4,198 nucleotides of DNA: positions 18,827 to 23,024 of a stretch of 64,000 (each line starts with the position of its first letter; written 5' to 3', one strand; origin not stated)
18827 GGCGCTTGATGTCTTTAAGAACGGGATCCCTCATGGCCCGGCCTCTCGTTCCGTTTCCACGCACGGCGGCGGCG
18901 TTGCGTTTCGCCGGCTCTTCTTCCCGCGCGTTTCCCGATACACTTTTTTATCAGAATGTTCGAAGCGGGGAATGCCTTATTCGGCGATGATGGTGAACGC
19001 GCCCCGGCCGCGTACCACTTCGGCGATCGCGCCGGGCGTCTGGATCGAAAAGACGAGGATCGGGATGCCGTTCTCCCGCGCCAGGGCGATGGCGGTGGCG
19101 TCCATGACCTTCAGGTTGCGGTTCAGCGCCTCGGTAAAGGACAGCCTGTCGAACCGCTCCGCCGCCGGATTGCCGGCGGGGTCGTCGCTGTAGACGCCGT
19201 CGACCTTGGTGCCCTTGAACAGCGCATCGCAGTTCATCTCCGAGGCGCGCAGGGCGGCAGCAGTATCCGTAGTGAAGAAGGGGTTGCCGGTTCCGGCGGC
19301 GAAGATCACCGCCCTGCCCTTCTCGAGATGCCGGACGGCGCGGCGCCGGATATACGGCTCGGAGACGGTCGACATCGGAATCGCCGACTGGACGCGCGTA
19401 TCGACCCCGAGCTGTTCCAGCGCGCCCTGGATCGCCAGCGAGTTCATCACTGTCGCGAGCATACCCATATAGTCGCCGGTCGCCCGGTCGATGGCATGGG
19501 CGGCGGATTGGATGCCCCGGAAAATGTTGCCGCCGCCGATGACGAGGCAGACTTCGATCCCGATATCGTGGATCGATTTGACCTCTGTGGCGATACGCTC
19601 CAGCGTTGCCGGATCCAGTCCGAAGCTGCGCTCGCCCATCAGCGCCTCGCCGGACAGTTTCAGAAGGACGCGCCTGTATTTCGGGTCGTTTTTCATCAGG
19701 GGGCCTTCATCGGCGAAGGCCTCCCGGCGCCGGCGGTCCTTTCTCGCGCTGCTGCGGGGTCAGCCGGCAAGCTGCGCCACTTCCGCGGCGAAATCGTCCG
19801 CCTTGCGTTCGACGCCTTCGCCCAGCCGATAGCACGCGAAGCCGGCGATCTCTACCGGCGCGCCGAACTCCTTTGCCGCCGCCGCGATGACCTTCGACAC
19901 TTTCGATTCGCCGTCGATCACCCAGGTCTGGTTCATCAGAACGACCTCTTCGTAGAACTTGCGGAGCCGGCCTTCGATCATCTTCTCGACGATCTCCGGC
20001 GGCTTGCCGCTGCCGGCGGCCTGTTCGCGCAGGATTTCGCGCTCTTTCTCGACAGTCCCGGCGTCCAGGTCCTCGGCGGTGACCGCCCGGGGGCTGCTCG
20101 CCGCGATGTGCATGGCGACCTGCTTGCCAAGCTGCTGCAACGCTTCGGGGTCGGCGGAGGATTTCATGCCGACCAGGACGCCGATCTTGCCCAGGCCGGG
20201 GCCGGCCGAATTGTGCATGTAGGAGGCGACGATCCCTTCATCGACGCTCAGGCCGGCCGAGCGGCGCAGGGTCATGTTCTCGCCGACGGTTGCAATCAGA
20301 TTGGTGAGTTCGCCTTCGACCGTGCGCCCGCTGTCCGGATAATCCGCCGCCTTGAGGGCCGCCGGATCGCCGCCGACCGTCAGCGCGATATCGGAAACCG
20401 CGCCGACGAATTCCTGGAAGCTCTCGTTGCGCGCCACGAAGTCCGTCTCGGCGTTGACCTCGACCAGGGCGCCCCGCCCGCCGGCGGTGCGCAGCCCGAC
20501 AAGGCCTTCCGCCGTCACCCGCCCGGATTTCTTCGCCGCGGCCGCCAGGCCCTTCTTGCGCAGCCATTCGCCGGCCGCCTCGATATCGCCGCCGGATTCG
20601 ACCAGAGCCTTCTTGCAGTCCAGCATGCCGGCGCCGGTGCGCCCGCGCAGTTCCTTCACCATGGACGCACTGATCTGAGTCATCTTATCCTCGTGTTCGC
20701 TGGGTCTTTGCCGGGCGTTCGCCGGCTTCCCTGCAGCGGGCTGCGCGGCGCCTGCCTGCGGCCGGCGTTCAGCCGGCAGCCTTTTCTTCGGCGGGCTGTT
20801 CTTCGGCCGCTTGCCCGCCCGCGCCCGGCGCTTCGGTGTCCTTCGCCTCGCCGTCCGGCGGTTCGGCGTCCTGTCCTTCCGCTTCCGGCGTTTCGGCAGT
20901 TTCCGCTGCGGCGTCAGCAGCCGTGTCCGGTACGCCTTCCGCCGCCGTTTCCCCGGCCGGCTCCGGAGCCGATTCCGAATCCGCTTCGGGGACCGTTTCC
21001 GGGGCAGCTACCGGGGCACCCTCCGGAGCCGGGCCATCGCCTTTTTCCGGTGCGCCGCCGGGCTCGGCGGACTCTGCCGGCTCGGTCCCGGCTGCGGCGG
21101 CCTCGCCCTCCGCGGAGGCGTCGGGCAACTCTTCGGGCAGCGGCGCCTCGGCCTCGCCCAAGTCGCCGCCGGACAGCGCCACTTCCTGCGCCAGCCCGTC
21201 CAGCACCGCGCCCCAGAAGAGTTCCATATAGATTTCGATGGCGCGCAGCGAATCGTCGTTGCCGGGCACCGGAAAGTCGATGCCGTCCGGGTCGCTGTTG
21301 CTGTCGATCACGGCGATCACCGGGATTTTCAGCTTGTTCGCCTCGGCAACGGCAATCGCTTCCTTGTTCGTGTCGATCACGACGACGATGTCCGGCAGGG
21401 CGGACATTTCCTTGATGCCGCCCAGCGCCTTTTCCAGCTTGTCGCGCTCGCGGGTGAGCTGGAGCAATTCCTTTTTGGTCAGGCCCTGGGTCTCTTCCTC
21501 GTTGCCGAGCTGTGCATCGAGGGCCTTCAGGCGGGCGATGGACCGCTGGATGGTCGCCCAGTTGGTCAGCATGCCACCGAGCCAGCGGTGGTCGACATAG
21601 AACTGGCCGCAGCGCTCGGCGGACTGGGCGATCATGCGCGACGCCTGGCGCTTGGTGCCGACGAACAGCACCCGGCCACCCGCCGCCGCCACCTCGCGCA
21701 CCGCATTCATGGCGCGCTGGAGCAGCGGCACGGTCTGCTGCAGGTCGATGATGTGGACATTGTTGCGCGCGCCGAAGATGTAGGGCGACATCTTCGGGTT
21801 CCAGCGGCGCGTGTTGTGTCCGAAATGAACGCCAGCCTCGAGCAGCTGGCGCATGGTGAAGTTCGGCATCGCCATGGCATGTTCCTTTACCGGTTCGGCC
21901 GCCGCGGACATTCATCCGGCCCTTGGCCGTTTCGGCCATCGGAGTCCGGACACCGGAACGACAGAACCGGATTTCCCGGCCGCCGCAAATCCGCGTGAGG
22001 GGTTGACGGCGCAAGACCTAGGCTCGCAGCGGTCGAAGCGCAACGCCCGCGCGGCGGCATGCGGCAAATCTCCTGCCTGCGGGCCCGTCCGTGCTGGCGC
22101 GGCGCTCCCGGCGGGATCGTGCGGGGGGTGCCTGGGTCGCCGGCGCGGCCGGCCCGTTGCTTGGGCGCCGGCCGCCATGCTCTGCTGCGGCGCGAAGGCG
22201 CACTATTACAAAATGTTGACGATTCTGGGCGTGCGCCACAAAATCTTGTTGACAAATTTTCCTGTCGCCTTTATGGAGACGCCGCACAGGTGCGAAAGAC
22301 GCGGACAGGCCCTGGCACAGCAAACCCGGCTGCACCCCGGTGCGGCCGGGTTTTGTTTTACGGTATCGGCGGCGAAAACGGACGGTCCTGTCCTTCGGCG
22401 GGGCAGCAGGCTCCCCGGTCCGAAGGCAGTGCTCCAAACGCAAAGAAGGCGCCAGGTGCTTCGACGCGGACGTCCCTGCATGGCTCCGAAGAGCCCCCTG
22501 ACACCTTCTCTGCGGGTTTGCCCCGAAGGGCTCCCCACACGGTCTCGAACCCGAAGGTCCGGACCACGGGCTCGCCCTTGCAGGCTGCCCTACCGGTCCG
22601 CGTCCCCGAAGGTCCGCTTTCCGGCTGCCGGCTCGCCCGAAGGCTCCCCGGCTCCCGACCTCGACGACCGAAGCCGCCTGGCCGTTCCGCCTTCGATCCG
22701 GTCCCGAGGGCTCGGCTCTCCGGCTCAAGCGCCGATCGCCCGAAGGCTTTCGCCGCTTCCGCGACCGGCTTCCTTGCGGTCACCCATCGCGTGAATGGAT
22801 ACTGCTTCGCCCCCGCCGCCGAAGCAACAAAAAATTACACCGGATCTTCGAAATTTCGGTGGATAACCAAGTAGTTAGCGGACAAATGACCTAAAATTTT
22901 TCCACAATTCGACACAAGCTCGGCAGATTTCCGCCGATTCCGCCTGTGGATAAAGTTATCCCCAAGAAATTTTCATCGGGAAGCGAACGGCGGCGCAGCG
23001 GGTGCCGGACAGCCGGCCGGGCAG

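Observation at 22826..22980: Four DnaA-box-like 9-mers in an AT-rich patch not adjacent to any promoter: candidate replication origin or DnaA-binding locus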

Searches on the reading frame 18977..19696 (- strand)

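Call 11: search_protein_families(library=ncbifam, proteins=[window:18977-19696:-], max_evalue=0.00001)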
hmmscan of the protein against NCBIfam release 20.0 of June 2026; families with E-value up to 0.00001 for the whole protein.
window:18977-19696:- (239 aa): 8 families
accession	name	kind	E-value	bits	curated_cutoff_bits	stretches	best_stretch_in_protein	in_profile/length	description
TIGR02075.1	pyrH_bact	equivalog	1.5e-97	325.8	243.9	1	7-237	1-232/233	UMP kinase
TIGR02076.1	pyrH_arch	equivalog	7.3e-25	87.9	158.05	1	11-237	2-221/222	UMP kinase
TIGR01027.1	proB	equivalog_domain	1.6e-08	34.1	186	0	144-236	146-250/363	glutamate 5-kinase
TIGR00656.1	asp_kin_monofn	equivalog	3.1e-08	33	402.25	1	143-228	160-248/407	aspartate kinase, monofunctional class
TIGR00657.1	asp_kinases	subfamily_domain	4.9e-08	32.5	208.7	1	143-221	194-275/442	aspartate kinase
NF005154.0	PRK06635.1-2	equivalog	5.3e-07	29.3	376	1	145-220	156-234/407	aspartate kinase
NF005153.0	PRK06635.1-1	equivalog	5.2e-06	25.7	585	1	143-217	154-231/421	aspartate kinase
NF006570.0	PRK09084.1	equivalog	5.3e-06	25.8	455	0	144-223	203-285/452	lysine-sensitive aspartokinase 3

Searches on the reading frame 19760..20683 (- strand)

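Call 11: search_protein_families(library=ncbifam, proteins=[window:19760-20683:-], max_evalue=0.00001)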
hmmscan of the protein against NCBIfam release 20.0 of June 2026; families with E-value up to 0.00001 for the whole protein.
window:19760-20683:- (307 aa): 1 family
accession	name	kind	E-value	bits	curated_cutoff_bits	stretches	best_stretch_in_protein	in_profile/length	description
TIGR00116.1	tsf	equivalog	3e-87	292.5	104.05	1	1-305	1-290/293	translation elongation factor Ts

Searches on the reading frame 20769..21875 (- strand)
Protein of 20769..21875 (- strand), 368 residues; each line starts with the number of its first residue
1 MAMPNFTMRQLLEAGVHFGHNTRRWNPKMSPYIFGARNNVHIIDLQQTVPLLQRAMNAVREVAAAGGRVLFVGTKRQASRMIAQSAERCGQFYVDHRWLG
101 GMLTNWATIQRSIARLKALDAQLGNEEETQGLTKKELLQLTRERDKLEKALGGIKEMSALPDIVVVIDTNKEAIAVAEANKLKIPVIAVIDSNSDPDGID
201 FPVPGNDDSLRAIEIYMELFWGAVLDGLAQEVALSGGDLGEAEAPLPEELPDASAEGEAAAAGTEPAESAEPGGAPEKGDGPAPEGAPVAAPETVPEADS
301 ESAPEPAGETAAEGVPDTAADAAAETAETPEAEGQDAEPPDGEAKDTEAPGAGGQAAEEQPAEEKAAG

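Call 11: search_protein_families(library=ncbifam, proteins=[window:20769-21875:-], max_evalue=0.00001)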
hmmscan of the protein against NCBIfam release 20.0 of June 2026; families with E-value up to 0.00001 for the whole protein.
window:20769-21875:- (368 aa): 4 families
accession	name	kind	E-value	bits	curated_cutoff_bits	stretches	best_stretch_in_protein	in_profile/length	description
NF008966.0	PRK12311.1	equivalog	2e-116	388.7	526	1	1-258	1-256/334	30S ribosomal protein S2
TIGR01011.1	rpsB_bact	equivalog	2.6e-99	331.1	76.3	1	7-228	3-223/225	30S ribosomal protein S2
NF051451.1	30S_S2_sunset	exception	7.6e-92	308.3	710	1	5-338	3-331/382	30S ribosomal protein S2, sunset domain variant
TIGR01012.1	uS2_euk_arch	equivalog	1e-14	54.5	211.5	1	160-216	108-164/196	30S ribosomal protein S2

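Call 12: find_related_loci(query=window:20769-21875:-, collection=genome_contigs, flank=6000)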
Query window:20769-21875:- (368 aa) in genome_contigs; peptide patterns used: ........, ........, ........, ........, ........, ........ (x = any residue, [..] = any of these).
520 stretches matched a pattern; 150 encode a relative of the query (tblastn E <= 1e-3); the best 80 are kept; 80 distinct loci.
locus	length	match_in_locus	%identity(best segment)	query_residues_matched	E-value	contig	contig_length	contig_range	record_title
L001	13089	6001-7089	90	1-368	0e+0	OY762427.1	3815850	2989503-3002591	MAG: Alphaproteobacteria bacterium isolate ccf0328c-cffc-48f6-8afa-02e3c565a3a4 genome assembly, chromosome: 1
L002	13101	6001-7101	89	1-368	0e+0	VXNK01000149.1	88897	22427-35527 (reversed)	MAG: Rhodospirillaceae bacterium isolate SB0661_bin_7 NODE_324_length_88897_cov_36.564418, whole genome shotgun sequence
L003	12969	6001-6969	82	1-328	1e-177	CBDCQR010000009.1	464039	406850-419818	MAG: Alphaproteobacteria bacterium isolate 0c7eebbd-8401-49bd-bf8d-b91b5e99145f genome assembly, contig: contig_9, whole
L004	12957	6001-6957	85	1-316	8e-172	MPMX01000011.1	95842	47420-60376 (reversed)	MAG: Rhodospirillaceae bacterium bin65 NODE_374_length_95842_cov_18.0732_ID_747, whole genome shotgun sequence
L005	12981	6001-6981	81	1-319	6e-170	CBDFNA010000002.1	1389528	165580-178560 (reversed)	MAG: Alphaproteobacteria bacterium isolate 456df9e9-cc6a-4da3-9ba1-058004e9e0f4 genome assembly, contig: contig_2, whole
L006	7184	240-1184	84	1-316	6e-169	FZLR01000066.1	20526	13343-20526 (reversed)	Rhodospirillaceae bacterium Spongia_Bin9 genome assembly, contig: NODE_66_length_20526_cov_5.00611, whole genome shotgun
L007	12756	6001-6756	94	1-252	1e-164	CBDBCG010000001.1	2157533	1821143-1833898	MAG: Alphaproteobacteria bacterium isolate 0bf2ae11-f7ef-4b98-947a-5f0f4121c03f genome assembly, contig: contig_1, whole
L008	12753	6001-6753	95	1-251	3e-163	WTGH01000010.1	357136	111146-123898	MAG: Rhodospirillaceae bacterium isolate CO36386bin_9 NODE_11_length_357136_cov_38.084944, whole genome shotgun sequence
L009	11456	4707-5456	93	1-250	1e-156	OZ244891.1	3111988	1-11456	MAG: Alphaproteobacteria bacterium isolate e7b8784a-d0b7-4d7c-aae0-ac4051ab9044 genome assembly, chromosome: 1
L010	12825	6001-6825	83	1-275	3e-156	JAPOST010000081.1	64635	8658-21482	MAG: Rhodospirillaceae bacterium isolate CAR2_bin_5 NODE_111_length_64635_cov_11.2923, whole genome shotgun sequence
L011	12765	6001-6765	87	1-255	9e-153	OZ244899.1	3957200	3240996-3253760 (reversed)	MAG: Alphaproteobacteria bacterium isolate 24d3793c-6b50-40cf-b56c-2e6914e210b4 genome assembly, chromosome: 1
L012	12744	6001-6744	82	1-249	2e-137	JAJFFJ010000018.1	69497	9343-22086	MAG: Alphaproteobacteria bacterium isolate OFTM385 OFTM385_17, whole genome shotgun sequence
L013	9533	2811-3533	64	1-243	3e-108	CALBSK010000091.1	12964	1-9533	MAG TPA_asm: uncultured Alphaproteobacteria bacterium isolate SRR6231180_bin.20_CONCOCT_v1.1_MAG genome assembly, contig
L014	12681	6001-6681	58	3-230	4e-91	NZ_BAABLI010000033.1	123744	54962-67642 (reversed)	Corallincola platygyrae strain JCM 18796 sequence33, whole genome shotgun sequence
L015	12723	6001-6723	56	3-244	2e-90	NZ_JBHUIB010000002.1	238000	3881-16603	Thalassotalea euphylliae strain KCTC 42743 velvet_auto_127_2, whole genome shotgun sequence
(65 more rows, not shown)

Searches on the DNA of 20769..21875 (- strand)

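Call 49: search_rna_families(sources=[L081, L082, L010, L009], threshold=evalue, max_evalue=1)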
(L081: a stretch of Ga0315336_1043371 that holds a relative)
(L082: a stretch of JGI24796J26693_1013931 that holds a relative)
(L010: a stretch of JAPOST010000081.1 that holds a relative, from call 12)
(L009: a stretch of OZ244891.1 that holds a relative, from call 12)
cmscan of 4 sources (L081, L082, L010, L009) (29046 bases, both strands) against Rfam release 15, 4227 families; matches with E-value up to 1: 3.
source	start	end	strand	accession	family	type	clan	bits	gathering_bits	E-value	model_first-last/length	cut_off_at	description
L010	5877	5998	+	RF01815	rpsB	Gene; sRNA;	-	36.5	40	0.00071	1-132/132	no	rpsB sRNA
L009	4584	4705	+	RF01815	rpsB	Gene; sRNA;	-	34.2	40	0.0024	1-132/132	no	rpsB sRNA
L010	5440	5497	-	RF04343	Plastid-psbA-2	Cis-reg;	CL00153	26.2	55.8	0.47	1-60/60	no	Plastid-psbA-2 3UTR RNA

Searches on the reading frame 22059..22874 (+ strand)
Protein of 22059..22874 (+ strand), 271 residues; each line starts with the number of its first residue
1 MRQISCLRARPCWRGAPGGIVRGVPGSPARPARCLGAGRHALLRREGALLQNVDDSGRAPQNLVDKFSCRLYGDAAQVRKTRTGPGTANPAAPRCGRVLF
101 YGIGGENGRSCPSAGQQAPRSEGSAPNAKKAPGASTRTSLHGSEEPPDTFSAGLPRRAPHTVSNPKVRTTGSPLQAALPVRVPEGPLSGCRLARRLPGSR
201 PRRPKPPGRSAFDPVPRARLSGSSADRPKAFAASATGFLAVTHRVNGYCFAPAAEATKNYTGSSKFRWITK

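Call 13: search_protein_families(library=pfam, proteins=[window:22059-22874:+], max_evalue=0.01)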
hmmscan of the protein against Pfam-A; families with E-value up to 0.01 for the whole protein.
window:22059-22874:+ (271 aa): 0 families

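Call 73: find_homologous_proteins(query=window:22059-22874:+, max_evalue=0.001)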
Query window:22059-22874:+ (271 aa): 10 proteins with E <= 0.001 among 8000 candidates.
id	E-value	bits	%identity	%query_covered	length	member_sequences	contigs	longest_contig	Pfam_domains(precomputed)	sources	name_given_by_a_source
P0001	6.3e-162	556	95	100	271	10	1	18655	-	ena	-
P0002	3.8e-97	343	91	66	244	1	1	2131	-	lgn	-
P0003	2.1e-64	236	79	56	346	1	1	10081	-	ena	-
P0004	2.7e-43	167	54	73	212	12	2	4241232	-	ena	-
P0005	7.5e-41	159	52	73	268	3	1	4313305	-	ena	-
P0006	2.1e-38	151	64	49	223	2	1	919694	-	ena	-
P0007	1.0e-34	139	65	45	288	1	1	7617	-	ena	-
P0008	2.7e-34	137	65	45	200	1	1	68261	-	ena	-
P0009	1.7e-30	125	62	46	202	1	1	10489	-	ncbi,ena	-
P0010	8.5e-28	116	79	23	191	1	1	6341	-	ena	-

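Call 74: find_encoding_contigs(protein=P0004, flank=10000, max_places=4)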
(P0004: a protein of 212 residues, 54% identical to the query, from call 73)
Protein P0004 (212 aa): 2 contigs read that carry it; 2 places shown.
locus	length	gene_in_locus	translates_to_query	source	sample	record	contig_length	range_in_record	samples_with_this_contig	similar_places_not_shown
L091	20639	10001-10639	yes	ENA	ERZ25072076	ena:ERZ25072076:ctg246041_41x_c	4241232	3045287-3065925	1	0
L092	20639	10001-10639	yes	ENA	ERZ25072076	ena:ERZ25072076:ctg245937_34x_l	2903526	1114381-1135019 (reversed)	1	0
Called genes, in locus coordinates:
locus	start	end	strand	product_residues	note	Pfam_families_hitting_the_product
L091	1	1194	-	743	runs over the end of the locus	PF07244:POTRA (weak), PF08478:POTRA_1 (faint), PF08479:POTRA_2 (faint), PF07244:POTRA, PF01103:Omp85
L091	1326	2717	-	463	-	PF02163:Peptidase_M50, PF17820:PDZ_6, PF14685:PDZ_Tricorn (faint), PF00595:PDZ, PF13180:PDZ_2, PF17820:PDZ_6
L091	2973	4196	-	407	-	PF02670:DXP_reductoisom, PF08436:DXP_redisom_C, PF13288:DXPR_C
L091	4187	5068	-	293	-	PF01148:CTP_transf_1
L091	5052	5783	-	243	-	PF01255:Prenyltransf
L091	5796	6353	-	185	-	PF01765:RRF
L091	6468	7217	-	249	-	PF00696:AA_kinase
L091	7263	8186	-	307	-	PF25025:EF-Ts_N (weak), PF00889:EF_TS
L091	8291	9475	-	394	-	-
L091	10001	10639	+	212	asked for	-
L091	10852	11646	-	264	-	PF00903:Glyoxalase (faint), PF18029:Glyoxalase_6 (faint)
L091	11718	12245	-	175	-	-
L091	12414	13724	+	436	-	PF00206:Lyase_1, PF10397:ADSL_C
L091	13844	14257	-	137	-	PF01850:PIN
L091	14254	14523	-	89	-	PF02604:PhdYeFM_antitox (weak)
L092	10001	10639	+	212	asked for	-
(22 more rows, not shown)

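Call 75: find_encoding_contigs(protein=P0005, flank=10000, max_places=4)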
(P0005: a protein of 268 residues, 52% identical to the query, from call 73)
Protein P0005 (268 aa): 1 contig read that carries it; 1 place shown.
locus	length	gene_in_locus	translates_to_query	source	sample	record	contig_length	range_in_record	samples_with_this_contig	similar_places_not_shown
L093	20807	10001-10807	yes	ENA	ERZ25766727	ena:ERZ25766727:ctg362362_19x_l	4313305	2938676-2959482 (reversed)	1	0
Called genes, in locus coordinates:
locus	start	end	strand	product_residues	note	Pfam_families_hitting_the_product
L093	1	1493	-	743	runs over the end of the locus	PF07244:POTRA (weak), PF08478:POTRA_1 (faint), PF08479:POTRA_2 (faint), PF07244:POTRA, PF01103:Omp85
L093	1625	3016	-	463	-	PF02163:Peptidase_M50, PF17820:PDZ_6, PF14685:PDZ_Tricorn (faint), PF00595:PDZ, PF13180:PDZ_2, PF17820:PDZ_6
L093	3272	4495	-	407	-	PF02670:DXP_reductoisom, PF08436:DXP_redisom_C, PF13288:DXPR_C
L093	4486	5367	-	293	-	PF01148:CTP_transf_1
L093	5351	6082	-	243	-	PF01255:Prenyltransf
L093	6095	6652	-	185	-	PF01765:RRF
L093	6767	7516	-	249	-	PF00696:AA_kinase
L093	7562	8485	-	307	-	PF25025:EF-Ts_N (weak), PF00889:EF_TS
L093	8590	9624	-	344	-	PF00318:Ribosomal_S2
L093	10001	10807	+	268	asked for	-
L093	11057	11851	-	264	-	PF00903:Glyoxalase (faint), PF18029:Glyoxalase_6 (faint)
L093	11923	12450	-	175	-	-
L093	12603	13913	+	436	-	PF00206:Lyase_1, PF10397:ADSL_C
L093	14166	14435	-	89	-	PF02604:PhdYeFM_antitox (weak)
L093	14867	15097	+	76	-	-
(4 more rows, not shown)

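Call 78: find_encoding_contigs(protein=P0006, flank=6000, max_places=3)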
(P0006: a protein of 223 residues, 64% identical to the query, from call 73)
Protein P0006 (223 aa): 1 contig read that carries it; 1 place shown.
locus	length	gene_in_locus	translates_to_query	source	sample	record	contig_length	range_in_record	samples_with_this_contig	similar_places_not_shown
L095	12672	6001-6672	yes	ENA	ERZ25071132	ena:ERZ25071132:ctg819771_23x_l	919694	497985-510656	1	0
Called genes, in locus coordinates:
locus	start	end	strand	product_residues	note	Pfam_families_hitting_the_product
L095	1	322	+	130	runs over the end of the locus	PF01850:PIN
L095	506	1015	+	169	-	PF01292:Ni_hydr_CYTB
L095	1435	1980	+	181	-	PF00903:Glyoxalase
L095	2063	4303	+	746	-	PF12838:Fer4_7 (faint)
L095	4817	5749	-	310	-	PF01548:DEDD_Tnp_IS110, PF02371:Transposase_20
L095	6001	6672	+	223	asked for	-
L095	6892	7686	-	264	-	PF00903:Glyoxalase (faint), PF18029:Glyoxalase_6 (faint)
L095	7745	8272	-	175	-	-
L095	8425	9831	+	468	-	PF00206:Lyase_1, PF10397:ADSL_C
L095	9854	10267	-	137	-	PF01850:PIN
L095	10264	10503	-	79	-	PF02604:PhdYeFM_antitox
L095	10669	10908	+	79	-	-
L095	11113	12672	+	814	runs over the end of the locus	PF01266:DAO, PF07992:Pyr_redox_2 (faint), PF13738:Pyr_redox_3 (faint), PF16350:FAO_M, PF01571:GCV_T, PF08669:GCV_T_C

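Call 79: find_encoding_contigs(protein=P0008, flank=6000, max_places=3)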
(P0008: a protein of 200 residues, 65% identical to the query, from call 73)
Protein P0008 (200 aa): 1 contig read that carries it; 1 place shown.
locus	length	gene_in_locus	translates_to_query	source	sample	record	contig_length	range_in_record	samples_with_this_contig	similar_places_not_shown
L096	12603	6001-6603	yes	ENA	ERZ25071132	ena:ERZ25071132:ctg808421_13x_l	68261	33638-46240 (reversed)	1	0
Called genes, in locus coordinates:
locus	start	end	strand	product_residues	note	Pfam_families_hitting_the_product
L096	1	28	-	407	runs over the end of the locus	PF02670:DXP_reductoisom, PF08436:DXP_redisom_C, PF13288:DXPR_C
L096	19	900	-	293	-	PF01148:CTP_transf_1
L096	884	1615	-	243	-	PF01255:Prenyltransf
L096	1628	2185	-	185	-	PF01765:RRF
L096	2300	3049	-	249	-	PF00696:AA_kinase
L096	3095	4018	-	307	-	PF25025:EF-Ts_N (weak), PF00889:EF_TS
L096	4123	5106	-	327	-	PF00318:Ribosomal_S2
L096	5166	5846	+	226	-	-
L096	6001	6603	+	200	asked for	-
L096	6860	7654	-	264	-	PF00903:Glyoxalase (faint), PF18029:Glyoxalase_6 (faint)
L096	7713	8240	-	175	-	-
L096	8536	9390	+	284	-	PF00206:Lyase_1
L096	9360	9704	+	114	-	PF10397:ADSL_C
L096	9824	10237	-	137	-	PF01850:PIN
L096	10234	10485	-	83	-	PF02604:PhdYeFM_antitox (weak)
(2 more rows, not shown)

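Call 80: find_encoding_contigs(protein=P0009, flank=6000, max_places=3)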
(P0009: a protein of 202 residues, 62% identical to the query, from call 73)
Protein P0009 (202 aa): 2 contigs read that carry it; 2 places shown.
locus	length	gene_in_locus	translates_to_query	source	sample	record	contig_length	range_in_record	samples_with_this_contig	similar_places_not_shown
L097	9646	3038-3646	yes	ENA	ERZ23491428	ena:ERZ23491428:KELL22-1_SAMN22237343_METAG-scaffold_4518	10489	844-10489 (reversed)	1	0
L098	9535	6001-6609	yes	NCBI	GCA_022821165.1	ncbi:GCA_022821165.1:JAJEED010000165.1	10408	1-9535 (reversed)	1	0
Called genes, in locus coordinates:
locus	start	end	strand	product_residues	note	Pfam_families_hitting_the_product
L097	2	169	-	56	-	?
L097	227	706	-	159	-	PF13501:SoxY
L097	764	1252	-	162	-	PF00034:Cytochrom_C (weak)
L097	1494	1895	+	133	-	-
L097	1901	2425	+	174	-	PF03928:HbpS-like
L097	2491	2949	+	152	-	-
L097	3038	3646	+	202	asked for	-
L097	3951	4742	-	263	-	-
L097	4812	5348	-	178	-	-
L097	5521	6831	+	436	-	PF00206:Lyase_1, PF10397:ADSL_C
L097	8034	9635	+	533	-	PF01266:DAO (weak), PF16350:FAO_M, PF01571:GCV_T, PF08669:GCV_T_C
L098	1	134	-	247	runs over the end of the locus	PF02683:DsbD_TM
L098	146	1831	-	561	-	PF02872:5_nucleotid_C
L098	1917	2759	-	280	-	PF21342:SoxA-TsdA_cyt-c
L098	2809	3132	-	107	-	PF08770:SoxZ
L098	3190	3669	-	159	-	PF13501:SoxY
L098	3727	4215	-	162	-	PF00034:Cytochrom_C (weak)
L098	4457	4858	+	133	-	-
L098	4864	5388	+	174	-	PF03928:HbpS-like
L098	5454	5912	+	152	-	-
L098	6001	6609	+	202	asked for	-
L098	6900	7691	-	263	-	-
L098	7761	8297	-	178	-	-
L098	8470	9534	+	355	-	?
